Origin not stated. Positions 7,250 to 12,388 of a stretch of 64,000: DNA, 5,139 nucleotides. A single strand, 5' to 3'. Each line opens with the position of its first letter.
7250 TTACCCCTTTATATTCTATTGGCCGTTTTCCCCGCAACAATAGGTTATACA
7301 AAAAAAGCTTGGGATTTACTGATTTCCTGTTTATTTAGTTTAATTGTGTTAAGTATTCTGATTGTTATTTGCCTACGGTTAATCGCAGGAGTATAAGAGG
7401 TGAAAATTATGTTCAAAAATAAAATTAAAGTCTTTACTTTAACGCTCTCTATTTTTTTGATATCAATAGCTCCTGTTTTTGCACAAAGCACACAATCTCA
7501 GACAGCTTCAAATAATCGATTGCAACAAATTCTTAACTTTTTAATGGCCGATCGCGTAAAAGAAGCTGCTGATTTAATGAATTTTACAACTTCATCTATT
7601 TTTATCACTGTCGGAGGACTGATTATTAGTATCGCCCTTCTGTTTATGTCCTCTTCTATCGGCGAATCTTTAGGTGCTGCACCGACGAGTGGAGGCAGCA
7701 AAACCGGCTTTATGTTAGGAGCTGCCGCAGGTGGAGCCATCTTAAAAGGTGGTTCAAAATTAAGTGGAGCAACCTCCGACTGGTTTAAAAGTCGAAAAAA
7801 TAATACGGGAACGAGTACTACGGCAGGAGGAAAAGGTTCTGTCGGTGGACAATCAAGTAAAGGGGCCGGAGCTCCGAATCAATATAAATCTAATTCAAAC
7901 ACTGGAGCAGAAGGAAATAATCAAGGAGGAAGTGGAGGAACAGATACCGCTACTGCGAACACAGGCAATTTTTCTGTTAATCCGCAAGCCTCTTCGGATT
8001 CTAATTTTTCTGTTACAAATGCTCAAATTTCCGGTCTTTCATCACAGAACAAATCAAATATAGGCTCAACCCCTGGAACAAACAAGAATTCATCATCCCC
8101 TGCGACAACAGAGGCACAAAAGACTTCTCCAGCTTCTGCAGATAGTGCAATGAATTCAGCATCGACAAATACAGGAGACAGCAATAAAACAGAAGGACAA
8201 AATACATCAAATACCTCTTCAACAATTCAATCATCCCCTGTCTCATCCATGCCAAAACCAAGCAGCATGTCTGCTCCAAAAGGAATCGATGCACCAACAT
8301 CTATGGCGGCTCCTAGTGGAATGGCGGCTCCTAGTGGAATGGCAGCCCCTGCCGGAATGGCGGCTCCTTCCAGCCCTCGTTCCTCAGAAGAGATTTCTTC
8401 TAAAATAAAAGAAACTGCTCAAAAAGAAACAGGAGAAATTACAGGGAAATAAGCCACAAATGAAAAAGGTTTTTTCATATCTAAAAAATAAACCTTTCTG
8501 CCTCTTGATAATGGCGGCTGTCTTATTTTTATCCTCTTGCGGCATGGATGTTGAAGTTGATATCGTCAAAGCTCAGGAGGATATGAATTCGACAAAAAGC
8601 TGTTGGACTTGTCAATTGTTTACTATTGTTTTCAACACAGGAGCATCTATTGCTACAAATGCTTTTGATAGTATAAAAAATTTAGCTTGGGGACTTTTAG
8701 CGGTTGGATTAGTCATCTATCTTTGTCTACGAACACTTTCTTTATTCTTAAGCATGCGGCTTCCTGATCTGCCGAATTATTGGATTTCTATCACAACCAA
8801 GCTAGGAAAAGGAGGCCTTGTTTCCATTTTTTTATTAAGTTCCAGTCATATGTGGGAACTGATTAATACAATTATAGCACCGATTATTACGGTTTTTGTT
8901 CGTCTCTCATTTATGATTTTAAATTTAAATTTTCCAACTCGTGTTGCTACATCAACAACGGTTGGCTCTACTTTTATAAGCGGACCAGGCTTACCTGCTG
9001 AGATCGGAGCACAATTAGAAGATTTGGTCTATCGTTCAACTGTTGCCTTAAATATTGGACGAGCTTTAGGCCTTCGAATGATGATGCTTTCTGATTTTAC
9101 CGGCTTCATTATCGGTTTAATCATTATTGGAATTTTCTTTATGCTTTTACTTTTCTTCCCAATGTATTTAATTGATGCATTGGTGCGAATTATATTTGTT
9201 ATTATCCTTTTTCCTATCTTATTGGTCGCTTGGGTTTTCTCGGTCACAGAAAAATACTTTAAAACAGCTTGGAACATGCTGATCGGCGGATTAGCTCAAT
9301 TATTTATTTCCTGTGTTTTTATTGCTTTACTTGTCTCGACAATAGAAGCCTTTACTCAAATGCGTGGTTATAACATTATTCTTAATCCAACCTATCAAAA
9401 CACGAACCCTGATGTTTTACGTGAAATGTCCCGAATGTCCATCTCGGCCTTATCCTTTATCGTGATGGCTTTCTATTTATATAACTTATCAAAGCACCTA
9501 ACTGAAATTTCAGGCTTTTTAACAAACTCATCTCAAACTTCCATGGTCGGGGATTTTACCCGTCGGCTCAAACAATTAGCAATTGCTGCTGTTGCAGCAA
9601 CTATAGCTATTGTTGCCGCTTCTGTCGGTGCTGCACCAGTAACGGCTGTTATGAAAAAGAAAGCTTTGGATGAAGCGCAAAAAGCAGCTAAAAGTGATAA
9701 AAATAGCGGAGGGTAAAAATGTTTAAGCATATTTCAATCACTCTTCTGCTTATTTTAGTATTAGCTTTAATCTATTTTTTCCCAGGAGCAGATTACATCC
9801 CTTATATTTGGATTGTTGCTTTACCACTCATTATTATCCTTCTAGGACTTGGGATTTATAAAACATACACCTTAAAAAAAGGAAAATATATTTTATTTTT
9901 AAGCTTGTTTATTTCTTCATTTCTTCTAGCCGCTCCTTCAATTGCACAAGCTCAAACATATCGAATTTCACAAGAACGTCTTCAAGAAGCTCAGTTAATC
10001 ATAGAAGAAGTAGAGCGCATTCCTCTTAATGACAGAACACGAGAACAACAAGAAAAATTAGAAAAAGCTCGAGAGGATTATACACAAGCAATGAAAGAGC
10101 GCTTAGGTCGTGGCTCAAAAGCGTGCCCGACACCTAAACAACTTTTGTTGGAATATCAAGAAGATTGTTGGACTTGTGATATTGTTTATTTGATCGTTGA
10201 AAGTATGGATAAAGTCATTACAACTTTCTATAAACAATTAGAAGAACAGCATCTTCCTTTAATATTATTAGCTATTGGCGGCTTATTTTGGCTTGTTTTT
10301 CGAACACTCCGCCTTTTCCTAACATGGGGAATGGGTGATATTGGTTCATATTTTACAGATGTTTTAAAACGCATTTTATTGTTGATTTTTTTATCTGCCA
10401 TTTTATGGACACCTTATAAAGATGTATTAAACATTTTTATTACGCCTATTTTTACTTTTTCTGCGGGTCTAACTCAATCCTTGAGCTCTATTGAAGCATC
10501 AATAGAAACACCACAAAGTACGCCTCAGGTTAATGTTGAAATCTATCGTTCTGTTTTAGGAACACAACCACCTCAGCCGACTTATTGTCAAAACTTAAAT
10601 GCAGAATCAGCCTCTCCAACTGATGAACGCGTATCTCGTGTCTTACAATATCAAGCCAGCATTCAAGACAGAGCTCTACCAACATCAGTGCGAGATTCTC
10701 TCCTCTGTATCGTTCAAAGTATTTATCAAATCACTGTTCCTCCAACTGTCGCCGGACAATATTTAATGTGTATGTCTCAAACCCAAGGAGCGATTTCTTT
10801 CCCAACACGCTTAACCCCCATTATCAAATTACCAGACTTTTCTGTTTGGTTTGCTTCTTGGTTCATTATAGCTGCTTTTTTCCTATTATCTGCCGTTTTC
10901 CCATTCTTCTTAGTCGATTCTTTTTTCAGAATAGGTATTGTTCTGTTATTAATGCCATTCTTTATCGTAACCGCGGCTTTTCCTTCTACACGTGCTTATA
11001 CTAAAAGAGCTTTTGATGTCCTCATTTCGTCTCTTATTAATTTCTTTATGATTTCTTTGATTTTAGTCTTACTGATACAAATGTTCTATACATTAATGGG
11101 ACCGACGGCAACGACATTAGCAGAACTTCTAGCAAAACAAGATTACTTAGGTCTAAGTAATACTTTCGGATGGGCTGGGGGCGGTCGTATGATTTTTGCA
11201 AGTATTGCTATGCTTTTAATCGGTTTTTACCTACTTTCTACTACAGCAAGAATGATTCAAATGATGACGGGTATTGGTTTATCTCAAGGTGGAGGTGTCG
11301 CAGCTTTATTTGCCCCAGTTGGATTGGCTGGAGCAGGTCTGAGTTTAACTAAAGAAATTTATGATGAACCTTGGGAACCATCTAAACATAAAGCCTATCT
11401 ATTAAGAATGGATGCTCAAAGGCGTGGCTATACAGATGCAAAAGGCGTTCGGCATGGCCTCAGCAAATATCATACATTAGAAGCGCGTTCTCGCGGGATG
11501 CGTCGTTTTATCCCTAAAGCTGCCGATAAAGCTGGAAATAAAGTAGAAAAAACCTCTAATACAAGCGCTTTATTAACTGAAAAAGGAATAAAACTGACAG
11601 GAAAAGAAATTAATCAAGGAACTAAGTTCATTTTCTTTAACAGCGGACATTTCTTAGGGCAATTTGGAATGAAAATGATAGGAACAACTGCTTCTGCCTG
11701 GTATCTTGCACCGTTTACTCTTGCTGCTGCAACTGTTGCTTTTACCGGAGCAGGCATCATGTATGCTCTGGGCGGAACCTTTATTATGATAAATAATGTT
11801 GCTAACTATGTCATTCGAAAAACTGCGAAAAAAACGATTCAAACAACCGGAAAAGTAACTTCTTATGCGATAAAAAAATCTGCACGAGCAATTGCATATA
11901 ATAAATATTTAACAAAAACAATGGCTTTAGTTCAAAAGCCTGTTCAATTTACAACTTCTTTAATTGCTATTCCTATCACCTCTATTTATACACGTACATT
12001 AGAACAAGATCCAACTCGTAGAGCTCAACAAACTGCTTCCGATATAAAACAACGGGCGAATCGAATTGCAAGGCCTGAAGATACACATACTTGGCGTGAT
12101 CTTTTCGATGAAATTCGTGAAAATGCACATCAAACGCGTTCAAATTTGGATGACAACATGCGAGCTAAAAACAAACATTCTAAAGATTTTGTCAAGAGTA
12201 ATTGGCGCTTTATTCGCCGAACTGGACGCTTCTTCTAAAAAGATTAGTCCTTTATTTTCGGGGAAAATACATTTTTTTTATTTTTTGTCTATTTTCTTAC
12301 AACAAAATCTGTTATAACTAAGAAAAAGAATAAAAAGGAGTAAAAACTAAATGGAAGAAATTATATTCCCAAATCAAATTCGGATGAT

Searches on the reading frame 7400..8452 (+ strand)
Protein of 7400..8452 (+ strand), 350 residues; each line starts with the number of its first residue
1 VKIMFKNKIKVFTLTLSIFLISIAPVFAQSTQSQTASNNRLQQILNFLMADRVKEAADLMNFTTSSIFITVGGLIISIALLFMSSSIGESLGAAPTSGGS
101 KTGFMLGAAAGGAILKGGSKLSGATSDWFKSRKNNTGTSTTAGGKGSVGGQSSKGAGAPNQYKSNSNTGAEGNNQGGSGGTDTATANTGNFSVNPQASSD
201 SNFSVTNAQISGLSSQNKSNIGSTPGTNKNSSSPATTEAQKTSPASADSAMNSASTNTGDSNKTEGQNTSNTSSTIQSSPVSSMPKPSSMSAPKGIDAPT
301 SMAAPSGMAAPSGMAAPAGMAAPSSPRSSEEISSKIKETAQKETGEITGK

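Call 7: search_protein_families(library=pfam, max_evalue=0.001, proteins=[window:7400-8452:+])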
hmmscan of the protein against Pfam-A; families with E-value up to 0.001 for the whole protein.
window:7400-8452:+ (350 aa): 0 families

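Call 31: search_protein_families(library=pfam, max_evalue=5, proteins=[window:7400-8452:+])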
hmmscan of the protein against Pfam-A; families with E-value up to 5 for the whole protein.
window:7400-8452:+ (350 aa): 1 family
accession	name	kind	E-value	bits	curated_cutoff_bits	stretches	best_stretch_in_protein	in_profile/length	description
PF04956.18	TrbC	-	1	10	27.9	0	3-50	5-50/98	TrbC/VIRB2 pilin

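Call 45: search_protein_families(library=phrogs, max_evalue=0.01, proteins=[window:7400-8452:+])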
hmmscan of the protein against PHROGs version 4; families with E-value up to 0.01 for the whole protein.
window:7400-8452:+ (350 aa): 0 families

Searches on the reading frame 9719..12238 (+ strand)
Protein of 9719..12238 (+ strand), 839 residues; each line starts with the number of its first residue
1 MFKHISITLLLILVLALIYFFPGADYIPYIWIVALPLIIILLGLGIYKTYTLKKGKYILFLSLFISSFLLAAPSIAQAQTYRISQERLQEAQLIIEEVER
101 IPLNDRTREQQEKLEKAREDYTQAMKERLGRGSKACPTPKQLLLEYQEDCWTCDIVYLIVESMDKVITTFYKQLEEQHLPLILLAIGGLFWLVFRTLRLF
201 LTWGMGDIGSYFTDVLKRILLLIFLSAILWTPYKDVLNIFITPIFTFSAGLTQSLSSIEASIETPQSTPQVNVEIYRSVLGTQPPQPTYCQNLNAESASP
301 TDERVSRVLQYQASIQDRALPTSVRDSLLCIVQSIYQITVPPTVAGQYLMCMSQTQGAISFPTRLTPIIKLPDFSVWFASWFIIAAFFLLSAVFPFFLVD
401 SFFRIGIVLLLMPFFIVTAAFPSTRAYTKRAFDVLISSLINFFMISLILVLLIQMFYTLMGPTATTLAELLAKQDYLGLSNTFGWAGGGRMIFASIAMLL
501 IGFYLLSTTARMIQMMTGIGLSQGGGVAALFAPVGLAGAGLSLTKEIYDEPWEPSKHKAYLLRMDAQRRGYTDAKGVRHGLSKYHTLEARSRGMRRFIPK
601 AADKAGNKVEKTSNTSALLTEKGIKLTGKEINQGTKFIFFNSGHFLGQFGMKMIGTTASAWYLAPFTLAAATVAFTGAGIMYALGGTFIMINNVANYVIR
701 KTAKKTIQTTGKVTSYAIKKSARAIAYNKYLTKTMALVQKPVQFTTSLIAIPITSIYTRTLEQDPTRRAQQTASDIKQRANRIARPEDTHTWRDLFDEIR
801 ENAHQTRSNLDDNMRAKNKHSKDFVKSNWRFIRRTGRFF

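Call 7: search_protein_families(library=pfam, max_evalue=0.001, proteins=[window:9719-12238:+])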
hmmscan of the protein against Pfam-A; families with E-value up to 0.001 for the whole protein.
window:9719-12238:+ (839 aa): 1 family
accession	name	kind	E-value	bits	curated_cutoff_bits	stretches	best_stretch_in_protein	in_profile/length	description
PF18160.6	SLATT_5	-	0.00068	19.5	29.5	0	33-127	40-136/192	SMODS and SLOG-associating 2TM effector domain family 5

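Call 31: search_protein_families(library=pfam, max_evalue=5, proteins=[window:9719-12238:+])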
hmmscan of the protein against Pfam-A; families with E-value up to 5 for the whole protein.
window:9719-12238:+ (839 aa): 4 families
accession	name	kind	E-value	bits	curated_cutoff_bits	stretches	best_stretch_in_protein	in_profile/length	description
PF18160.6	SLATT_5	-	0.00068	19.5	29.5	1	33-127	40-136/192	SMODS and SLOG-associating 2TM effector domain family 5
PF04610.19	TrbL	-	0.0062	16.8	25.9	2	373-466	97-190/215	TrbL/VirB6 plasmid conjugal transfer protein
PF13567.11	DUF4131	-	0.2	11.8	31.6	1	28-108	5-83/165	Domain of unknown function (DUF4131)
PF06881.16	Elongin_A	-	2.4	9.2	29.8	1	774-822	48-97/105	RNA polymerase II transcription factor SIII (Elongin) subunit A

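Call 33: find_homologous_proteins(query=window:9719-12238:+, max_evalue=0.001)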
Query window:9719-12238:+ (839 aa): 2 proteins with E <= 0.001 among 8000 candidates.
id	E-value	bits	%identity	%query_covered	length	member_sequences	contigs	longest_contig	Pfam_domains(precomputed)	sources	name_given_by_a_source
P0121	0.0e+0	1873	100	100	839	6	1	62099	-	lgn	-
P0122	0.0e+0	1537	81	100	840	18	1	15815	PF04610.20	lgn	-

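Call 34: find_encoding_contigs(protein=P0122, flank=10000, max_places=4)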
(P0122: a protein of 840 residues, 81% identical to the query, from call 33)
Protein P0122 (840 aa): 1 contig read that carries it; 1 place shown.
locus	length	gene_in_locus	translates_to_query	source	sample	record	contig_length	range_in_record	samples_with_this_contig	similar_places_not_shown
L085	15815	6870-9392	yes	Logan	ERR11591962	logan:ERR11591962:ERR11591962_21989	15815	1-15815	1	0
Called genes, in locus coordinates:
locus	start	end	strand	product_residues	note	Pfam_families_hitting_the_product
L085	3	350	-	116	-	?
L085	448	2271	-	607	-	-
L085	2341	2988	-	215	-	-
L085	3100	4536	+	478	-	-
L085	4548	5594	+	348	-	-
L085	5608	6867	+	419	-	-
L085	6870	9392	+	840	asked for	PF04610:TrbL (faint)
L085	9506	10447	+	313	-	PF01381:HTH_3, PF04545:Sigma70_r4 (faint), PF12844:HTH_19 (weak), PF13443:HTH_26 (faint), PF13560:HTH_31 (weak), PF01381:HTH_3, PF12844:HTH_19 (weak)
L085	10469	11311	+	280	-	-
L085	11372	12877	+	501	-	-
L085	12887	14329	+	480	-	-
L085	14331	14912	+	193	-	-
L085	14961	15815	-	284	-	?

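Call 73: search_protein_representatives(protein=window:9719-12238:+)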
Query: 839 residues. Proteins with E-value up to 0.001 (for the whole library): 677; up to 1e-10: 181; up to 1e-30: 24. The best 150 are listed.
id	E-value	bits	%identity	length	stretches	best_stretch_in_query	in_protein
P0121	0.0e+00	1872.6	100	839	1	1-839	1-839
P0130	2.5e-181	621.1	44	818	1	8-741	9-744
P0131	1.8e-121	423.2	36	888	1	7-739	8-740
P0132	1.3e-109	383.9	35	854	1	5-602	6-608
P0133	6.7e-93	328.7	31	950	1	9-740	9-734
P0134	1.2e-86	308.0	31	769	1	8-745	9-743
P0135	1.5e-86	307.7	30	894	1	1-756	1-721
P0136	1.2e-80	288.2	32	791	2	12-553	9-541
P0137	6.2e-79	282.5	33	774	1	9-738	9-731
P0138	3.3e-77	276.8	32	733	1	10-554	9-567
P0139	6.0e-73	262.7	35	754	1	6-531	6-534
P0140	3.1e-67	243.8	33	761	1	109-551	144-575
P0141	3.7e-46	174.1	29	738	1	126-462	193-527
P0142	4.5e-44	167.2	28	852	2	115-730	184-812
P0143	4.2e-40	154.1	30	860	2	132-538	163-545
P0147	1.8e-35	138.8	27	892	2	128-547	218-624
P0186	2.2e-21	92.2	31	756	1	149-541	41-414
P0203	1.7e-17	79.4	25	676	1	142-538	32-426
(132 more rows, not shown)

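Call 75: search_protein_families(library=pfam, alignment_id=A5, max_evalue=0.001)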
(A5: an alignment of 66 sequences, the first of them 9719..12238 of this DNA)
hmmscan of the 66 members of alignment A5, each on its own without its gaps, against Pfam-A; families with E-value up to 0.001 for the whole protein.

A. member 1, window:9719-12238:+ (839 aa): 1 family
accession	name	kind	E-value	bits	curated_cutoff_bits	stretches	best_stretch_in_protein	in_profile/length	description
PF18160.6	SLATT_5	-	0.00068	19.5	29.5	0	33-127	40-136/192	SMODS and SLOG-associating 2TM effector domain family 5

B. families by the number of members that match (of 66 scanned): 6 families
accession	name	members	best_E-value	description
PF04610.19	TrbL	21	1.8e-11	TrbL/VirB6 plasmid conjugal transfer protein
PF04888.17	SseC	1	7.6e-05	Secretion system effector C (SseC) like family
PF13858.11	DUF4199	1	0.00025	Protein of unknown function (DUF4199)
PF01741.23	MscL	1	0.00026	Large-conductance mechanosensitive channel, MscL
PF18160.6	SLATT_5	1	0.00068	SMODS and SLOG-associating 2TM effector domain family 5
PF17201.10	Cache_3-Cache_2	1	0.00086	Cache 3/Cache 2 fusion domain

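Call 79: find_encoding_contigs(protein=P0130, flank=10000, max_places=3)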
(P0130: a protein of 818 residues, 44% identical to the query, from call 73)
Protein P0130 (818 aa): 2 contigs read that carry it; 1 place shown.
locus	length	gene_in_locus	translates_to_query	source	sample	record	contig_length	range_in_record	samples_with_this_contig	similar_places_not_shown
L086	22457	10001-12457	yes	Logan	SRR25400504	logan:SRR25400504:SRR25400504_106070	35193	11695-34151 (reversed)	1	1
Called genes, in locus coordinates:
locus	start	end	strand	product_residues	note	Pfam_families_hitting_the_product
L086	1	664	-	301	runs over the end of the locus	PF01118:Semialdhyde_dh (weak), PF01408:GFO_IDH_MocA, PF16654:DAPDH_C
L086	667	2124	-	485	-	PF08323:Glyco_transf_5, PF13439:Glyco_transf_4, PF00534:Glycos_transf_1 (weak), PF13692:Glyco_trans_1_4 (weak)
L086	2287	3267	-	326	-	-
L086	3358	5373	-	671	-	-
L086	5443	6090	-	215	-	-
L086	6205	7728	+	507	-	-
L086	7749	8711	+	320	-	-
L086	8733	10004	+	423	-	-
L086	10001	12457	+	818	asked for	-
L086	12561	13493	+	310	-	PF01381:HTH_3, PF04545:Sigma70_r4 (faint), PF12844:HTH_19 (weak), PF13443:HTH_26 (faint), PF13560:HTH_31 (weak), PF01381:HTH_3, PF12844:HTH_19 (weak)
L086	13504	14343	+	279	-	-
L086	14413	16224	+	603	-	-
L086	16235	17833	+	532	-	-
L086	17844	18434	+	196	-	-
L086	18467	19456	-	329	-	PF00437:T2SSE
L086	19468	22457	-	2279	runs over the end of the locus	-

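Call 80: find_encoding_contigs(protein=P0133, flank=10000, max_places=3)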
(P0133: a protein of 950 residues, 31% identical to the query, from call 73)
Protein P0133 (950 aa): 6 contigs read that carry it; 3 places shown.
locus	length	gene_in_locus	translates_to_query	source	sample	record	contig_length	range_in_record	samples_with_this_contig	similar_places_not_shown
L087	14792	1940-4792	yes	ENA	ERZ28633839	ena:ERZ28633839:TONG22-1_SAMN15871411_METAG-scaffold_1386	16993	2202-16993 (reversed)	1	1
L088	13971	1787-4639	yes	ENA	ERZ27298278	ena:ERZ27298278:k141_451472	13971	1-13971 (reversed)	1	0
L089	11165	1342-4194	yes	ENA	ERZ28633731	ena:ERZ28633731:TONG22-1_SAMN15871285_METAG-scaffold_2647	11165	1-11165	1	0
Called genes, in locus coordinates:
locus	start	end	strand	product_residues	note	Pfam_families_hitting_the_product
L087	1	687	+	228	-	?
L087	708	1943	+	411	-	-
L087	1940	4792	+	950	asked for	-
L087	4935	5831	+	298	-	PF01381:HTH_3, PF04545:Sigma70_r4 (faint), PF12844:HTH_19 (weak), PF13443:HTH_26 (faint), PF13560:HTH_31 (weak), PF01381:HTH_3, PF12844:HTH_19 (weak), PF13560:HTH_31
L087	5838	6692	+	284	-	-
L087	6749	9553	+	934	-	-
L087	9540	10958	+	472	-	-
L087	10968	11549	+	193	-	-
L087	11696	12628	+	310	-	-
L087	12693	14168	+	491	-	PF08323:Glyco_transf_5, PF13439:Glyco_transf_4 (weak), PF00534:Glycos_transf_1, PF13692:Glyco_trans_1_4 (weak)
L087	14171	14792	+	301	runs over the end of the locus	PF01118:Semialdhyde_dh (weak), PF02629:CoA_binding (faint), PF16654:DAPDH_C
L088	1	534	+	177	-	?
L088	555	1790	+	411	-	-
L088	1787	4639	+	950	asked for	-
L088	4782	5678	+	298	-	PF01381:HTH_3, PF04545:Sigma70_r4 (faint), PF12844:HTH_19 (weak), PF13443:HTH_26 (faint), PF13560:HTH_31 (weak), PF01381:HTH_3, PF12844:HTH_19 (weak), PF13560:HTH_31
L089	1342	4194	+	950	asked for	-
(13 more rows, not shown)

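Call 81: find_encoding_contigs(protein=P0141, flank=10000, max_places=2)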
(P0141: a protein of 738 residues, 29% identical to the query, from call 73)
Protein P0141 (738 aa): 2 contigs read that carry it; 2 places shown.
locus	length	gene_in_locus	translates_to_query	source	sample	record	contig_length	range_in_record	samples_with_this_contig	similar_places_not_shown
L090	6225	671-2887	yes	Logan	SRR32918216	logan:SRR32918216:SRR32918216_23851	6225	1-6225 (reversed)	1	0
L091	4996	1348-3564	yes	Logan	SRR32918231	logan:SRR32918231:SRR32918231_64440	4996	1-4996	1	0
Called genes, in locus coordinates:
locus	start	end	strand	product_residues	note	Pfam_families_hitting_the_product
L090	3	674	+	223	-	?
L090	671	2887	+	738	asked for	PF04610:TrbL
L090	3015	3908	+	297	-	PF01381:HTH_3, PF04545:Sigma70_r4 (faint), PF13443:HTH_26 (faint), PF01381:HTH_3, PF12844:HTH_19 (weak), PF13560:HTH_31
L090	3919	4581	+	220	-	-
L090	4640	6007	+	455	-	-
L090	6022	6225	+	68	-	?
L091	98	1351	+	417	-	-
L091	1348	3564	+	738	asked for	PF04610:TrbL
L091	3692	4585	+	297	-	PF01381:HTH_3, PF04545:Sigma70_r4 (faint), PF13443:HTH_26 (faint), PF01381:HTH_3, PF12844:HTH_19 (weak), PF13560:HTH_31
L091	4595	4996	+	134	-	?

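Call 82: find_encoding_contigs(protein=P0147, flank=10000, max_places=2)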
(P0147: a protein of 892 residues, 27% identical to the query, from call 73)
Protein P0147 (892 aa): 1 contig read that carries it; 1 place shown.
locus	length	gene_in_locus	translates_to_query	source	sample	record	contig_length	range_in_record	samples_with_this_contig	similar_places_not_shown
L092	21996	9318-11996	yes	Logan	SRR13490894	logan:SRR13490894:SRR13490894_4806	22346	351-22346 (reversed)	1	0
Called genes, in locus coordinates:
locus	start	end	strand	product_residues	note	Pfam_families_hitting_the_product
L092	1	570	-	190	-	?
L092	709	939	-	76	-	-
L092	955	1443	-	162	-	PF04608:PgpA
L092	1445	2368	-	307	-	-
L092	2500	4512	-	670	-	-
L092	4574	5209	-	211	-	-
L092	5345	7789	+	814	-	-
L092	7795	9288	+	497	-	-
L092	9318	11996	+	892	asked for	-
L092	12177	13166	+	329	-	PF01381:HTH_3, PF04545:Sigma70_r4 (faint), PF13443:HTH_26 (faint), PF01381:HTH_3, PF12844:HTH_19 (weak), PF13560:HTH_31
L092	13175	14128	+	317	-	-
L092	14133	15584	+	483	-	-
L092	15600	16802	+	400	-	-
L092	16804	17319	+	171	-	-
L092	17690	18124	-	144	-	PF00583:Acetyltransf_1, PF13673:Acetyltransf_10, PF13508:Acetyltransf_7, PF13420:Acetyltransf_4 (weak)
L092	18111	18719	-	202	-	PF00814:TsaD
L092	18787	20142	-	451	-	PF00089:Trypsin, PF13365:Trypsin_2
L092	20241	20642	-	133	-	PF03724:META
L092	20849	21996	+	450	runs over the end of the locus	PF02558:ApbA (faint), PF03446:NAD_binding_2 (faint), PF03721:UDPG_MGDP_dh_N, PF03807:F420_oxidored (faint), PF00984:UDPG_MGDP_dh, PF03720:UDPG_MGDP_dh_C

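Call 94: find_encoding_contigs(protein=P0186, flank=10000, max_places=2)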
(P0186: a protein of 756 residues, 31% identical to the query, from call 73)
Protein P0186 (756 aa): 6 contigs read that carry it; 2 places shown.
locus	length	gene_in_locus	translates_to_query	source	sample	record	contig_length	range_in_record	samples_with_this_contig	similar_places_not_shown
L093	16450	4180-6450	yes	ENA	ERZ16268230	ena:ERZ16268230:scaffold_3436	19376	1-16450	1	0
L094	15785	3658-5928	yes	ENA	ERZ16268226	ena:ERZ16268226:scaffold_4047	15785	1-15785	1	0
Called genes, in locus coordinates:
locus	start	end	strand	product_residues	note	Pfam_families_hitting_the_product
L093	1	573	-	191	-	?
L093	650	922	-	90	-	-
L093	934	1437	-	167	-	PF04608:PgpA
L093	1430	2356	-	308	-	-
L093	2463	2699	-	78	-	-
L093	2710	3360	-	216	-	-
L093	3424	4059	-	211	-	-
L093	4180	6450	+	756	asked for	PF04610:TrbL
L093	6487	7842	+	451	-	-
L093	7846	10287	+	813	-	PF04610:TrbL (weak)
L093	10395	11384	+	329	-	PF01381:HTH_3, PF12844:HTH_19 (faint), PF13443:HTH_26 (faint), PF01381:HTH_3, PF13560:HTH_31 (weak)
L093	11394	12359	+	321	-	-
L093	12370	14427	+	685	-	-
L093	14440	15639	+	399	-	-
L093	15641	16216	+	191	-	-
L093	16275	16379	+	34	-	-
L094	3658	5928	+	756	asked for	PF04610:TrbL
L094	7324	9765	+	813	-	PF04610:TrbL (weak)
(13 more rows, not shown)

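Call 95: find_encoding_contigs(protein=P0203, flank=10000, max_places=2)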
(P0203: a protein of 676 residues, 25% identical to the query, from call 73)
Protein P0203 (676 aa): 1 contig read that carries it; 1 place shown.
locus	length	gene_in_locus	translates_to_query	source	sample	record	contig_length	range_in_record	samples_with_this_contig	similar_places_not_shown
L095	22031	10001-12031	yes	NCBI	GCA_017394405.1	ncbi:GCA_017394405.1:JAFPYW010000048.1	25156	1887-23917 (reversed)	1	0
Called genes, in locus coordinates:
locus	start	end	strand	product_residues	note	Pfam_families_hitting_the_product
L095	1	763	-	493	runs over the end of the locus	PF20154:LNT_N, PF00795:CN_hydrolase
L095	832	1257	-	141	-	PF01741:MscL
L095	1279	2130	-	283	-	PF11276:DUF3078 (weak)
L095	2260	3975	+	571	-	-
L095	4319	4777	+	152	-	PF08123:DOT1 (faint), PF02390:Methyltransf_4 (weak), PF13847:Methyltransf_31, PF13649:Methyltransf_25 (weak)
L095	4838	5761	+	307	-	-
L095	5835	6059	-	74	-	-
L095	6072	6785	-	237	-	PF04608:PgpA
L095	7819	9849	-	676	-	-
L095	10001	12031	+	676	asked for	-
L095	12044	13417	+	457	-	-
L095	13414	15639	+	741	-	PF04610:TrbL (weak)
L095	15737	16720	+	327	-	PF01381:HTH_3 (weak), PF12844:HTH_19 (faint), PF01381:HTH_3 (weak), PF13560:HTH_31 (weak)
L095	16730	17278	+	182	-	-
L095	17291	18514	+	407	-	-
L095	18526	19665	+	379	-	-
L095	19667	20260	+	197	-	-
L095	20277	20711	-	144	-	PF00583:Acetyltransf_1, PF13302:Acetyltransf_3 (weak), PF13508:Acetyltransf_7, PF08445:FR47, PF13673:Acetyltransf_10, PF13420:Acetyltransf_4 (weak)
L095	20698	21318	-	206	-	PF00814:TsaD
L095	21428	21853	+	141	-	-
